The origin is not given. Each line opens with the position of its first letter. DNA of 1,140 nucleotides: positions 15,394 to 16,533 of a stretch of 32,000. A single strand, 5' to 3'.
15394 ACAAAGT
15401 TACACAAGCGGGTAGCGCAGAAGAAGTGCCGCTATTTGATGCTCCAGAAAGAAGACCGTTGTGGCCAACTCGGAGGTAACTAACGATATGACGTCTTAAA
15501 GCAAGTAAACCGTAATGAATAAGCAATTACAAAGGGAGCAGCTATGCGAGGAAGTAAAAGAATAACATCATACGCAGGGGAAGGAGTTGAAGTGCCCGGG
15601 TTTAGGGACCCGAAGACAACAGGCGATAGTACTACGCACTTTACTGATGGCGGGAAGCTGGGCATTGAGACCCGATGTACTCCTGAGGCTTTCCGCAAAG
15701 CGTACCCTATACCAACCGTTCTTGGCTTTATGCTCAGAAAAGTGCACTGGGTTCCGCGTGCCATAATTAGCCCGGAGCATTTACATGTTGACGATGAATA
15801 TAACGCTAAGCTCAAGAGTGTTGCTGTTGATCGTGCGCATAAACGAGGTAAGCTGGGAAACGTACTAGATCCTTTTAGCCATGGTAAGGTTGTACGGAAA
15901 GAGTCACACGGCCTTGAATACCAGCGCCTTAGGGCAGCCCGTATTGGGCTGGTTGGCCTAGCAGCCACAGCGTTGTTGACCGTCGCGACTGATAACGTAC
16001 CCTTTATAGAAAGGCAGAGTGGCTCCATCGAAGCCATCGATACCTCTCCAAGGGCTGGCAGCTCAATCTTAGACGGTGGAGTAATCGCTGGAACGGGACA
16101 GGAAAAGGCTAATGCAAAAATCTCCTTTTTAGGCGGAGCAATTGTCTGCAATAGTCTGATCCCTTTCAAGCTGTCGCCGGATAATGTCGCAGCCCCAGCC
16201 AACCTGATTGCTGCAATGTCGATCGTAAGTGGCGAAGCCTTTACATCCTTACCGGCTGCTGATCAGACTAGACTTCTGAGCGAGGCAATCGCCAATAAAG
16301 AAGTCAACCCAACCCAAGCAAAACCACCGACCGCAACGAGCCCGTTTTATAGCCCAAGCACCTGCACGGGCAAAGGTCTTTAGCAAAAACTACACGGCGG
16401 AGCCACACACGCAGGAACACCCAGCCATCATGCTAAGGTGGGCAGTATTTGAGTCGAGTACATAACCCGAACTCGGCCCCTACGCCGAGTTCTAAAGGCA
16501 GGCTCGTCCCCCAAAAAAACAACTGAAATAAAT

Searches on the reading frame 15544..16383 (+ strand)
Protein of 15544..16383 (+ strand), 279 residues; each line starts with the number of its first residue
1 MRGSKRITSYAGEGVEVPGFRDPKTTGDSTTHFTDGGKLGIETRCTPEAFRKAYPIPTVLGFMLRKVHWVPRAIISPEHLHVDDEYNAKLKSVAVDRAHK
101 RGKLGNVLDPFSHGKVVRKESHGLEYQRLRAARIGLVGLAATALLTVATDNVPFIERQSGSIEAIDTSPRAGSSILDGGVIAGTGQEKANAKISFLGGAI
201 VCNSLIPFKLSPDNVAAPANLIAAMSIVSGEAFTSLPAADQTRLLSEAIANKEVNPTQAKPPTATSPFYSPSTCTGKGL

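Call 8: search_protein_families(library=pfam, proteins=[window:15544-16383:+])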
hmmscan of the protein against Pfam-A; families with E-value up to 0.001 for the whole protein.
window:15544-16383:+ (279 aa): 0 families

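Call 10: search_protein_families(library=phrogs, proteins=[window:15544-16383:+])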
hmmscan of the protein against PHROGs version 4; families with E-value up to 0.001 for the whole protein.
window:15544-16383:+ (279 aa): 0 families

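Call 21: find_encoding_contigs(protein=window:15544-16383:+, flank=3000, max_places=10)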
Protein window:15544-16383:+ (279 aa): no gene with exactly this product is on record in the collection.
